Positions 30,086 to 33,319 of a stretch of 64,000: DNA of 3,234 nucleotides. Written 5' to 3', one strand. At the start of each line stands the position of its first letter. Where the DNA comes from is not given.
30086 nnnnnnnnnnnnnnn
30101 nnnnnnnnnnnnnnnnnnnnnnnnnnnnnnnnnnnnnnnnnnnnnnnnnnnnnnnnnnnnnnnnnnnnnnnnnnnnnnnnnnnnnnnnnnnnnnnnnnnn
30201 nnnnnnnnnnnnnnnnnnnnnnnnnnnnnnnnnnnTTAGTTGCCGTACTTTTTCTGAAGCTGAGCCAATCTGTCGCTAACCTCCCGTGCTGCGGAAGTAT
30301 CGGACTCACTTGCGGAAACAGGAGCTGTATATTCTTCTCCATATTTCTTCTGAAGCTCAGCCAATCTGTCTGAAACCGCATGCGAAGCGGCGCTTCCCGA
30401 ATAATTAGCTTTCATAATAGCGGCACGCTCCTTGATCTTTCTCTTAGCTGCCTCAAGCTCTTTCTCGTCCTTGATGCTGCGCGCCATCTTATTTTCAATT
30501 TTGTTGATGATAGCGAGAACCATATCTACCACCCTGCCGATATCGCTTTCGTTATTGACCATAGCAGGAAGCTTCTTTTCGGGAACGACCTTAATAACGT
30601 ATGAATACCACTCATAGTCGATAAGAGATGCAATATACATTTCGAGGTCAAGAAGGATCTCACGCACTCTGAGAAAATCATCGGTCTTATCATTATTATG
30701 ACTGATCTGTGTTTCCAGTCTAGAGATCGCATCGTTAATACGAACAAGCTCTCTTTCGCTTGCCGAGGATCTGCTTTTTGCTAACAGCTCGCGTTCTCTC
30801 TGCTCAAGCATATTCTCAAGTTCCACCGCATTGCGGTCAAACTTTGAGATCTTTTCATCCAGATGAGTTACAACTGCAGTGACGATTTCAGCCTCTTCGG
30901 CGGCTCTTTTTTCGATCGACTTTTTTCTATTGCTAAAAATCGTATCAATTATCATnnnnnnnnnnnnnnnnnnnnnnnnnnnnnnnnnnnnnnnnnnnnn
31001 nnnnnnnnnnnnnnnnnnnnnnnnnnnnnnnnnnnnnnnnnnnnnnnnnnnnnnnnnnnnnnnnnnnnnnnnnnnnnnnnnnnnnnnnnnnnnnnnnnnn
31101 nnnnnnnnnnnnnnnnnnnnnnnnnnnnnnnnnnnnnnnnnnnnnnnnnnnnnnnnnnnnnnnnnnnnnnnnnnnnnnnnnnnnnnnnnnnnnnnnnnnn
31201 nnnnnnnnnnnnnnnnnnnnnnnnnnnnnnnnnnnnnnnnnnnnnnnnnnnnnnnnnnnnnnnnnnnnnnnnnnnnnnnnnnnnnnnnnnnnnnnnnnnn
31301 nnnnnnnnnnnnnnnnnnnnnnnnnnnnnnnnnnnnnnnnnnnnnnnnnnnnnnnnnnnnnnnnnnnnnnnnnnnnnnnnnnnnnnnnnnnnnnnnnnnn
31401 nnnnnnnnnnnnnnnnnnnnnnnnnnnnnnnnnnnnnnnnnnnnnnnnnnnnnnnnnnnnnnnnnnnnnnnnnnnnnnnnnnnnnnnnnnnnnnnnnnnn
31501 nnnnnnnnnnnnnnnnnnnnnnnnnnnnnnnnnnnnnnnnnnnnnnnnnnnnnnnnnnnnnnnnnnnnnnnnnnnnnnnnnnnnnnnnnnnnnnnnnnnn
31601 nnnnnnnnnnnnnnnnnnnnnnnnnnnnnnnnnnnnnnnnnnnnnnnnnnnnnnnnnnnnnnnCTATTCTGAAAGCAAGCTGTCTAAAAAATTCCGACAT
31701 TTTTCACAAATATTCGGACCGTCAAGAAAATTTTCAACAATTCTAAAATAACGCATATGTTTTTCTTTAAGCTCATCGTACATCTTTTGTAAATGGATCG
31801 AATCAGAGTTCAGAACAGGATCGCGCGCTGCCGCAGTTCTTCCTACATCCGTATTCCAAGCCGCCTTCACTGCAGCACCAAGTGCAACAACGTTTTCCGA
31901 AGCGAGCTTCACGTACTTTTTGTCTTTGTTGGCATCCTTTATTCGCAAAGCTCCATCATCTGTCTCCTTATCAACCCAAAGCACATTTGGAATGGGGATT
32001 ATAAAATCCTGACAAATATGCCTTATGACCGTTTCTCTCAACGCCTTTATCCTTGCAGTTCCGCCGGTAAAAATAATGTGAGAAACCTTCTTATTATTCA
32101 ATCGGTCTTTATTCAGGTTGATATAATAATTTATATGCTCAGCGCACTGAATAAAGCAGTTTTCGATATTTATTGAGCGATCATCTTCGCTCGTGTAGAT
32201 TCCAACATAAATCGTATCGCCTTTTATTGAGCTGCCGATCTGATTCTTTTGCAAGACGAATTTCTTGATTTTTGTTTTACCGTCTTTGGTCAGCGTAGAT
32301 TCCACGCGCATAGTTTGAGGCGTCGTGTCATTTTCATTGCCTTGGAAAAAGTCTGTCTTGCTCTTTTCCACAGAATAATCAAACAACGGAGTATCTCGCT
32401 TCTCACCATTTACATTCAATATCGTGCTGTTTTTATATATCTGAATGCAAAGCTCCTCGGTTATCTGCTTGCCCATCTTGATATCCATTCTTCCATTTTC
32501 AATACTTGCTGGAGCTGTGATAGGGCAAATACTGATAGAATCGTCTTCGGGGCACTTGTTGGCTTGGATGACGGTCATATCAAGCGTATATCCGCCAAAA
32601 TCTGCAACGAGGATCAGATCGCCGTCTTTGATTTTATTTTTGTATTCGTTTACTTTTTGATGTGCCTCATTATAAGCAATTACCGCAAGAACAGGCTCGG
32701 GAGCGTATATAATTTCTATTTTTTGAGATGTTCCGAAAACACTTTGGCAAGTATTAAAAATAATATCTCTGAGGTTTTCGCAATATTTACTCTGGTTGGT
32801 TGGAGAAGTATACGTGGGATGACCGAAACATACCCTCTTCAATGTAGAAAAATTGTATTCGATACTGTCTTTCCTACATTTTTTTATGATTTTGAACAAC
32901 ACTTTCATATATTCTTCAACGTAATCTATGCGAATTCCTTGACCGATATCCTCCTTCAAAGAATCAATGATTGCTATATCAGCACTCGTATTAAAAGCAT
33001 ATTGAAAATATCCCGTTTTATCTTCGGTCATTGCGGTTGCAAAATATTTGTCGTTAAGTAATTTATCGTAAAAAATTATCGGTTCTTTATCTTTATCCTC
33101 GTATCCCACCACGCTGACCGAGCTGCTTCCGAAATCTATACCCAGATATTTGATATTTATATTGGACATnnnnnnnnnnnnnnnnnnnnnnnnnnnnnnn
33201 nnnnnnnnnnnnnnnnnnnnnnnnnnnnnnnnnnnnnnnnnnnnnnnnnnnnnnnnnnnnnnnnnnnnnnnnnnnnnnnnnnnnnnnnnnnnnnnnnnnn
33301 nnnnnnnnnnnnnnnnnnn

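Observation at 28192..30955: Bacterial ESCRT-III-like pair next to a Vps4/katanin-type AAA+ ATPase, with MIM-like C-terminal motifs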

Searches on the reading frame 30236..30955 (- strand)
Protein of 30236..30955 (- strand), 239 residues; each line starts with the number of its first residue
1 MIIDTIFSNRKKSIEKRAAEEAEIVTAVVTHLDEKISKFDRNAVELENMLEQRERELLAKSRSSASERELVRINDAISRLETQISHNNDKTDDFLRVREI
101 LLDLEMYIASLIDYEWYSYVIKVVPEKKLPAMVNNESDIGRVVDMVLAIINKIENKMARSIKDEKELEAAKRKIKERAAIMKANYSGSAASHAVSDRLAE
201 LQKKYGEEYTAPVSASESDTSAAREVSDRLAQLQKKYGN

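Call 4: search_protein_families(library=pfam, proteins=[window:30236-30955:-], max_evalue=0.1)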
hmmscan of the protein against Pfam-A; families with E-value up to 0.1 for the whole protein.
window:30236-30955:- (239 aa): 6 families
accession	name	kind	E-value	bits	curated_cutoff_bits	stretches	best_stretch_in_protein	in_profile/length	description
PF09311.16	Rab5-bind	-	0.00082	19.4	33.6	1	126-237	8-117/307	Rabaptin-like protein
PF17681.6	GCP_N_terminal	-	0.0086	16.1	29.4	1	22-107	32-117/297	Gamma tubulin complex component N-terminal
PF04253.20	TFR_dimer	-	0.021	15.2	27.1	1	30-87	4-60/121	Transferrin receptor-like dimerisation domain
PF23203.1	KIF21A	-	0.03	14.5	28.5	0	149-201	28-81/161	KIF21A-like domain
PF21037.2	CCDC138_cc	-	0.057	13.9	27.1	0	191-205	38-52/59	Coiled-coil-domain-containing protein 138, coiled-coil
PF00435.27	Spectrin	-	0.061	14.2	29.9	0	35-104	2-70/105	Spectrin repeat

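Call 8: search_protein_families(library=ncbifam, proteins=[window:30236-30955:-], max_evalue=0.01)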
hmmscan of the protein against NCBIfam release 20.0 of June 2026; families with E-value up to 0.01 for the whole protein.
window:30236-30955:- (239 aa): 1 family
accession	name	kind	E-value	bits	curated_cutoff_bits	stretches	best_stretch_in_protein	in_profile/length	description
NF041845.1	lipo_FAD_I_fam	domain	0.0019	18.6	35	1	9-105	14-108/111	FAD-I family protein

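Call 9: search_protein_families(library=padloc, proteins=[window:30236-30955:-], max_evalue=0.01)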
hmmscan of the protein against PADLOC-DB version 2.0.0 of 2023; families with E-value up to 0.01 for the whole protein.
window:30236-30955:- (239 aa): 2 families
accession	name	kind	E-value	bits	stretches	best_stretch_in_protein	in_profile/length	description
PDLC00302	PtuA1|PtuA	-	0.00096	15.9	1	48-106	474-532/576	AAA ATPase domain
PDLC02970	SP_VI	-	0.0053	15.1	0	59-94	21-53/68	-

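Call 10: find_homologous_proteins(query=window:30236-30955:-, max_evalue=0.001)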
Query window:30236-30955:- (239 aa): 9 proteins with E <= 0.001 among 2380 candidates.
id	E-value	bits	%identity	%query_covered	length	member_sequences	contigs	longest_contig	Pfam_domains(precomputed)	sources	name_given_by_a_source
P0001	4.6e-140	482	100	100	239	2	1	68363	-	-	-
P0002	9.5e-73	262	59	94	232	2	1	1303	-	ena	-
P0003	2.3e-69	251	57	91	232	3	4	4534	-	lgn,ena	-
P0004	5.2e-69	250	57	89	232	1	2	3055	-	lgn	-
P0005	2.0e-65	238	57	89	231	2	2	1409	-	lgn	-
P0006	2.1e-65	238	56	89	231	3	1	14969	-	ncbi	-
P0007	2.3e-64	235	55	91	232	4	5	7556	-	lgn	-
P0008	1.4e-53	200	52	90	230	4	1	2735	-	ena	-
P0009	1.0e-50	190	51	91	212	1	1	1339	-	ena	-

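Call 11: find_encoding_contigs(protein=P0006, flank=10000, max_places=4)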
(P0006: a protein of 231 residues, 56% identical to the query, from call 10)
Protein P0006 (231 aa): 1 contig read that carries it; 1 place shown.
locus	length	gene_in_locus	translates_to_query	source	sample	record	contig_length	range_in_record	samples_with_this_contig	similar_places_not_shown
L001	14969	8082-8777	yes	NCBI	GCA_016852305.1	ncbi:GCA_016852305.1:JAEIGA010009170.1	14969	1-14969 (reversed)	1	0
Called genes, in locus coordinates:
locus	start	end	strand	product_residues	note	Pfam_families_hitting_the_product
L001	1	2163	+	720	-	?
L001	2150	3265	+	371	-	PF13306:LRR_5 (weak)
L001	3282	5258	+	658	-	-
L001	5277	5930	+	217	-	-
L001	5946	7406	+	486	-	-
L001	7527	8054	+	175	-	-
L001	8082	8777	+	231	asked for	-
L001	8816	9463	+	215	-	-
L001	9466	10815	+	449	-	PF07728:AAA_5 (faint), PF00004:AAA, PF17862:AAA_lid_3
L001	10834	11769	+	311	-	PF10459:Peptidase_S46 (faint), PF00089:Trypsin, PF13365:Trypsin_2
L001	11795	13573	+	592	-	PF00158:Sigma54_activat (faint), PF05496:RuvB_N, PF13191:AAA_16 (faint), PF00004:AAA, PF07726:AAA_3 (faint), PF07728:AAA_5, PF13173:AAA_14 (weak), PF05491:WHD_RuvB, +1 more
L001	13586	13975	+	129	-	-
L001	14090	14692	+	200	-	-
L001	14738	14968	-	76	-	?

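Call 12: find_encoding_contigs(protein=P0007, flank=10000, max_places=5)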
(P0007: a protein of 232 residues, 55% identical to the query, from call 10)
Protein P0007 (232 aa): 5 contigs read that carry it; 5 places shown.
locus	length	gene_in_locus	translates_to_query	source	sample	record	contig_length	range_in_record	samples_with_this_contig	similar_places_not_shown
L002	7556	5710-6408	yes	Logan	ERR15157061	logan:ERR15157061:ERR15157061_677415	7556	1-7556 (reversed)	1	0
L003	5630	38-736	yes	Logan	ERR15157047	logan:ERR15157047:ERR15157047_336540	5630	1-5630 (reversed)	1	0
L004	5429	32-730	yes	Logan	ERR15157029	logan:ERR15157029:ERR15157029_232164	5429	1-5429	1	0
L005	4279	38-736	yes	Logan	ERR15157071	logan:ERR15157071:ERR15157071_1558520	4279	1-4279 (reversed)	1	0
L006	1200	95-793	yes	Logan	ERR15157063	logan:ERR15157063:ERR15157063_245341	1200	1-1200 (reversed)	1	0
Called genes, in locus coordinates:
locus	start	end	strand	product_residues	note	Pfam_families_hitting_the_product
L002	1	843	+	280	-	?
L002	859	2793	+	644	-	PF08271:Zn_Ribbon_TF (faint)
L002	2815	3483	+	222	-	-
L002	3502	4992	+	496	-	-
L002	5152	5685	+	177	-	-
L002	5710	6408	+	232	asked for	-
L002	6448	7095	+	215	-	-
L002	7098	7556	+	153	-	?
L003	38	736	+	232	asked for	-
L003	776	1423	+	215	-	-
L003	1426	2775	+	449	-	PF07728:AAA_5 (faint), PF00004:AAA, PF17862:AAA_lid_3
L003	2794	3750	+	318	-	PF00089:Trypsin, PF13365:Trypsin_2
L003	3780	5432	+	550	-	PF00158:Sigma54_activat (faint), PF05496:RuvB_N, PF13191:AAA_16 (faint), PF00004:AAA, PF07726:AAA_3 (faint), PF07728:AAA_5, PF13173:AAA_14 (weak), PF05491:WHD_RuvB, +1 more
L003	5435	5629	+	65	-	?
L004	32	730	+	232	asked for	-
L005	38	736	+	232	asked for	-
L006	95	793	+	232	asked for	-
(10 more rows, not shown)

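Call 15: search_solved_structures(query=A1, max_evalue=10, show_alignments=3)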
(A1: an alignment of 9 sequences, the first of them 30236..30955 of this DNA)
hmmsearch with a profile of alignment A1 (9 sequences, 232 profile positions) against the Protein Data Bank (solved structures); distinct sequences matched with E-value up to 10: 3.
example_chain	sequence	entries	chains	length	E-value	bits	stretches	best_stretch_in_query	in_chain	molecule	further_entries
8fjf_A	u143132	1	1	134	0.033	16.8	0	191-225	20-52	H10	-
7uoo_W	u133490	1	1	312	0.085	15.4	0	171-226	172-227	Ribosome assembly factor MRT4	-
5d3a_A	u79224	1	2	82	0.13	14.8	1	150-202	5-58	Kinesin-like protein KIF21A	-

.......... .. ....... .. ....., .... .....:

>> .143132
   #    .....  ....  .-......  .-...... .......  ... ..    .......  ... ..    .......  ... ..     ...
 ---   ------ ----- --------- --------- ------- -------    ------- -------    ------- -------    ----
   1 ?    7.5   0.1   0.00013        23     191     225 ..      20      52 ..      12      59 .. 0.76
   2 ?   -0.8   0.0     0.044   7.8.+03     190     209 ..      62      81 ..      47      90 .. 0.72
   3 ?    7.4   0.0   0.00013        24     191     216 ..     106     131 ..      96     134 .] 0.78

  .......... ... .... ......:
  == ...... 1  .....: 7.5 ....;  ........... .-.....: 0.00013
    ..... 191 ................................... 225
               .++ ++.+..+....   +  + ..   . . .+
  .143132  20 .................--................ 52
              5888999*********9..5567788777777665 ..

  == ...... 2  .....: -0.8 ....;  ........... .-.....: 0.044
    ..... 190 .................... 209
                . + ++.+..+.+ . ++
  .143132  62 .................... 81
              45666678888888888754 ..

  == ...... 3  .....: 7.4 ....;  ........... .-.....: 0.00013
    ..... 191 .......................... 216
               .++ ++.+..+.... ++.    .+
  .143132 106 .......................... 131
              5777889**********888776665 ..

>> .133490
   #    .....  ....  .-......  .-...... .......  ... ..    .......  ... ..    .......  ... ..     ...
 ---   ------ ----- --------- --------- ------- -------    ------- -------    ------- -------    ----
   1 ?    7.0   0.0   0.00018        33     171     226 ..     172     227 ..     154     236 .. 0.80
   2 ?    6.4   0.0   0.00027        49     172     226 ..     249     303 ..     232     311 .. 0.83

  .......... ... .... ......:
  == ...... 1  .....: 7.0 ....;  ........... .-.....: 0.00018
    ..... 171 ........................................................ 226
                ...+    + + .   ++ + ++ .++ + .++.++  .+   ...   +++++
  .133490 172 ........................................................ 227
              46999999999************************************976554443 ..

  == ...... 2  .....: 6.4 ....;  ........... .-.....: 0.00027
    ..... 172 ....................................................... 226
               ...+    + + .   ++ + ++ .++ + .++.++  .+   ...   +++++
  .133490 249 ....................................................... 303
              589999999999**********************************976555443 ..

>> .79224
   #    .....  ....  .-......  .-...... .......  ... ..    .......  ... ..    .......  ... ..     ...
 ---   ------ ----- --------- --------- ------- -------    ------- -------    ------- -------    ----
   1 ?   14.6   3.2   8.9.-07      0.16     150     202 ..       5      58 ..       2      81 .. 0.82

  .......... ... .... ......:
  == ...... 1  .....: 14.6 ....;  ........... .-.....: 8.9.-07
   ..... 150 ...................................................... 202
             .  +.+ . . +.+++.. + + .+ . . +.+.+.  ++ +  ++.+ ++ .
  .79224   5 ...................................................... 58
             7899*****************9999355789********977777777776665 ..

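Call 79: search_protein_families(library=pfam, alignment_id=A7, max_evalue=10)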
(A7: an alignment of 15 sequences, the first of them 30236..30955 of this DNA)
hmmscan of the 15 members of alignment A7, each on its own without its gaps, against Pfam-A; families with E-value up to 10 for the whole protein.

A. member 1, window:30236-30955:- (239 aa): 19 families
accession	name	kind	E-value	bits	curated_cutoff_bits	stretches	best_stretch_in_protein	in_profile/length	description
PF09311.16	Rab5-bind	-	0.00082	19.4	33.6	1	126-237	8-117/307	Rabaptin-like protein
PF17681.6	GCP_N_terminal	-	0.0086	16.1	29.4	1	22-107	32-117/297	Gamma tubulin complex component N-terminal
PF04253.20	TFR_dimer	-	0.021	15.2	27.1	1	30-87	4-60/121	Transferrin receptor-like dimerisation domain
PF23203.1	KIF21A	-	0.03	14.5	28.5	2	149-201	28-81/161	KIF21A-like domain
PF21037.2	CCDC138_cc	-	0.057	13.9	27.1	0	191-205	38-52/59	Coiled-coil-domain-containing protein 138, coiled-coil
PF00435.27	Spectrin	-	0.061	14.2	29.9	1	35-104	2-70/105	Spectrin repeat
PF18142.6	SLATT_fungal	-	0.12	12.9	26.5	1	154-206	68-116/121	SMODS and SLOG-associating 2TM effector domain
PF25327.1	UBL_ZFAND1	-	0.13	12.8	27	1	132-167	1-35/69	ZFAND1-like ubiquitin-like domain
PF13863.11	DUF4200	-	0.17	12.7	29.7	2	151-237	20-106/119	Domain of unknown function (DUF4200)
PF21503.2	Sas-6_helical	-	0.2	12.2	27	0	192-206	23-37/37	Centriolar protein SAS, helical domain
PF13166.12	AAA_13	-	0.22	10.6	36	1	21-175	315-461/713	AAA domain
PF16326.10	ABC_tran_CTD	-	0.48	11.1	32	2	164-209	14-61/69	ABC transporter C-terminal domain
PF22718.1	SNaCT13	-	0.63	10.7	27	1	126-179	49-102/158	Short NACHT-associated C-Terminal domain, family 13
PF16064.11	DUF4806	-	0.99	10.2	25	1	136-191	12-70/90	Domain of unknown function (DUF4806)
PF20271.3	CATASP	-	1.5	9.2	29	1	37-82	39-84/86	CATRA-Associated Small Protein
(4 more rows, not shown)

B. families by the number of members that match (of 15 scanned): 83 families (the first 25 are shown)
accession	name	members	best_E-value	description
PF05377.16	FlaC_arch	3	0.01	Flagella accessory protein C (FlaC)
PF13863.11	DUF4200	3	0.082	Domain of unknown function (DUF4200)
PF04791.21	LMBR1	3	1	LMBR1-like membrane protein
PF09311.16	Rab5-bind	2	0.00082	Rabaptin-like protein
PF20210.4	Laa1_Sip1_HTR5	2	0.0076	Laa1/Sip1/HEATR5 HEAT repeat region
PF04102.17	SlyX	2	0.018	SlyX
PF24741.1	AlkZ-rel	2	0.052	AlkZ related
PF20302.4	HisK-N-like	2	0.12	HisK-N-like globin domain of the ASK signalosome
PF06419.17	COG6_N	2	0.13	Conserved oligomeric complex COG6, N-terminal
PF02203.21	TarH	2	0.13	Tar ligand binding domain homologue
PF08702.15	Fib_alpha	2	0.19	Fibrinogen alpha/beta chain family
PF07889.17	DUF1664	2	0.39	Protein of unknown function (DUF1664)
PF06156.18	YabA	2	1.8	Initiation control protein YabA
PF09969.14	DUF2203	1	0.0038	Uncharacterized conserved protein (DUF2203)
PF17681.6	GCP_N_terminal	1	0.0086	Gamma tubulin complex component N-terminal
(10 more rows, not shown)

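Call 97: search_solved_structures(query=A7, max_evalue=10, show_alignments=2)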
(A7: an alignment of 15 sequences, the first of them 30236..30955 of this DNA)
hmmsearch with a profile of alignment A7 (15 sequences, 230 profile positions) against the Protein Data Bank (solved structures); distinct sequences matched with E-value up to 10: 72 (the best 60 are shown).
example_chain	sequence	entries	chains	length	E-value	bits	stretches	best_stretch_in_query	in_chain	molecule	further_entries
5cwb_A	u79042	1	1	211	3.5e-05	26.6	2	134-181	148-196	Designed helical repeat protein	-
6egc_A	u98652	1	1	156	0.00067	22.4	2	29-92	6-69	SC_2L4HC2_23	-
2jua_A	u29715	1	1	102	0.00087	22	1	26-113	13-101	de novo protein S836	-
8a3k_UNK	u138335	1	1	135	0.0017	21.1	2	35-86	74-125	sc-apCC-4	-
6kos_A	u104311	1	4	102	0.0032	20.2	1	25-113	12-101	SUWA (Super WA20)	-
3vjf_A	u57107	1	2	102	0.0047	19.7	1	26-113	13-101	WA20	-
8qae_A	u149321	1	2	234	0.0062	19.3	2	31-94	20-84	sc-apCC-6-SLLA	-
5apt_A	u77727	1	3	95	0.009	18.7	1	29-95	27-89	GENERAL CONTROL PROTEIN GCN4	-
8p4y_A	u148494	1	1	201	0.013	18.2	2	32-94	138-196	Protein origami triangle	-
2lw1_A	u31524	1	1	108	0.017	17.9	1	10-88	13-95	ABC transporter ATP-binding protein uup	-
1gk4_A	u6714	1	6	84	0.018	17.7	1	36-102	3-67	VIMENTIN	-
5j0k_A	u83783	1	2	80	0.018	17.7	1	29-92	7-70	designed protein 2L4HC2_23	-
5apu_A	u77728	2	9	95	0.024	17.3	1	29-95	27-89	GENERAL CONTROL PROTEIN GCN4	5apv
5apq_A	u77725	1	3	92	0.026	17.2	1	29-85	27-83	GENERAL CONTROL PROTEIN GCN4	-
2wpr_A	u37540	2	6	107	0.03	17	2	30-113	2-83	TRIMERIC AUTOTRANSPORTER ADHESIN FRAGMENT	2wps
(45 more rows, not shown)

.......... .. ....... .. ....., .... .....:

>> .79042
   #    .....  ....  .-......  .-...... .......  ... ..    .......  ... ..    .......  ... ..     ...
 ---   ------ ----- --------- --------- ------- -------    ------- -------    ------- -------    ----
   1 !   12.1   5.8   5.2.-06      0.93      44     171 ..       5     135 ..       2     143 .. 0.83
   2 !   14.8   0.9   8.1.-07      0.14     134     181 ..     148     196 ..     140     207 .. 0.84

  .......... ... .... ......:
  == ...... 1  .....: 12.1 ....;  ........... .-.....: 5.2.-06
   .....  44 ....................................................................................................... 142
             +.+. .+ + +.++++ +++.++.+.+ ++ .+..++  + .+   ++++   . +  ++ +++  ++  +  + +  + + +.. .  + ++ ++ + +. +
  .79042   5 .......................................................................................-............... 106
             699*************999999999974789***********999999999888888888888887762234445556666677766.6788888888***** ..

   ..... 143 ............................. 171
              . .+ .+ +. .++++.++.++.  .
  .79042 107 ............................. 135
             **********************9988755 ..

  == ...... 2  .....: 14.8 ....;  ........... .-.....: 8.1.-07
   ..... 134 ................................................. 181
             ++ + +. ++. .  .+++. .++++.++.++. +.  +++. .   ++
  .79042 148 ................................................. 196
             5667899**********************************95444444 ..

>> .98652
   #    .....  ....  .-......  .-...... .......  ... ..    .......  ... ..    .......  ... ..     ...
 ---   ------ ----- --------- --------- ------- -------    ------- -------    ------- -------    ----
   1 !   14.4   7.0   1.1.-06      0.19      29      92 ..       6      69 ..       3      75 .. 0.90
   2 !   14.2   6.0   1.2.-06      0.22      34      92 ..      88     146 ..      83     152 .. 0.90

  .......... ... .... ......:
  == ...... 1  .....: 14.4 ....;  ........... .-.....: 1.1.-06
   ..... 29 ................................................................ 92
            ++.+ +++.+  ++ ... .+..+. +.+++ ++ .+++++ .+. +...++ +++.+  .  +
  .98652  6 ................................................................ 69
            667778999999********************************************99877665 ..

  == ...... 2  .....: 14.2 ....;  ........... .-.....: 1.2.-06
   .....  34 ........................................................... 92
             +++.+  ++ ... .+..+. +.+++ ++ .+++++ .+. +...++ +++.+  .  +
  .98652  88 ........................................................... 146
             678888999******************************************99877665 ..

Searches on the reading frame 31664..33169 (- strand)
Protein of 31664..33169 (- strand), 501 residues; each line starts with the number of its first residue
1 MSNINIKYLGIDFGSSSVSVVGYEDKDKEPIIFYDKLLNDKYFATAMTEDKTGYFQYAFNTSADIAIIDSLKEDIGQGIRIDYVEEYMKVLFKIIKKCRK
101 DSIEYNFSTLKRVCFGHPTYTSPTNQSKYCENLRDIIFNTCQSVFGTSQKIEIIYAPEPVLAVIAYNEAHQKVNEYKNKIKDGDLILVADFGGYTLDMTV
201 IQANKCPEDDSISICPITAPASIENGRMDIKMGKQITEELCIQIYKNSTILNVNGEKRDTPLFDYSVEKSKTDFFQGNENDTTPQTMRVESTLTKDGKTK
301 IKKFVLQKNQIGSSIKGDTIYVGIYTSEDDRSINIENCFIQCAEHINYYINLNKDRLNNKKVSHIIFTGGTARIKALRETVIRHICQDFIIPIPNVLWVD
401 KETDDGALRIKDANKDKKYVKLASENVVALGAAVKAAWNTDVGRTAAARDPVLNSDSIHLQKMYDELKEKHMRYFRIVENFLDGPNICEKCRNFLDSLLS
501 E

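Call 4: search_protein_families(library=pfam, proteins=[window:31664-33169:-], max_evalue=0.1)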
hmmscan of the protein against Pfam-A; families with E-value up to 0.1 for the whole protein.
window:31664-33169:- (501 aa): 1 family
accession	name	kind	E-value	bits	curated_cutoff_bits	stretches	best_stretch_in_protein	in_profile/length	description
PF11104.14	PilM_2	-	0.03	13.7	27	0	342-385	255-298/340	Type IV pilus assembly protein PilM;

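Call 8: search_protein_families(library=ncbifam, proteins=[window:31664-33169:-], max_evalue=0.01)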
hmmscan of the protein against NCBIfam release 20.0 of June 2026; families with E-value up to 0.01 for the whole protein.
window:31664-33169:- (501 aa): 1 family
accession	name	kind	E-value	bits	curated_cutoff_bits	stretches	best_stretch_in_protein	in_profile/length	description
NF053558.1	BeeR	equivalog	0.002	17.2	530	0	141-214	123-189/349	BeeR family actin-like protein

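Call 9: search_protein_families(library=padloc, proteins=[window:31664-33169:-], max_evalue=0.01)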
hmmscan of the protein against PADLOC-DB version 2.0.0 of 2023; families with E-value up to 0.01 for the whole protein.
window:31664-33169:- (501 aa): 0 families

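Call 81: search_protein_families(library=padloc, proteins=[window:31664-33169:-], max_evalue=0.01)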
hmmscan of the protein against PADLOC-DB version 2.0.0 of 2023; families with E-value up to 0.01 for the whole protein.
window:31664-33169:- (501 aa): 0 families

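Call 88: search_solved_structures(query=window:31664-33169:-, max_evalue=1, show_alignments=1)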
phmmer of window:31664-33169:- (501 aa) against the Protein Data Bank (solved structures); distinct sequences matched with E-value up to 1: 0.
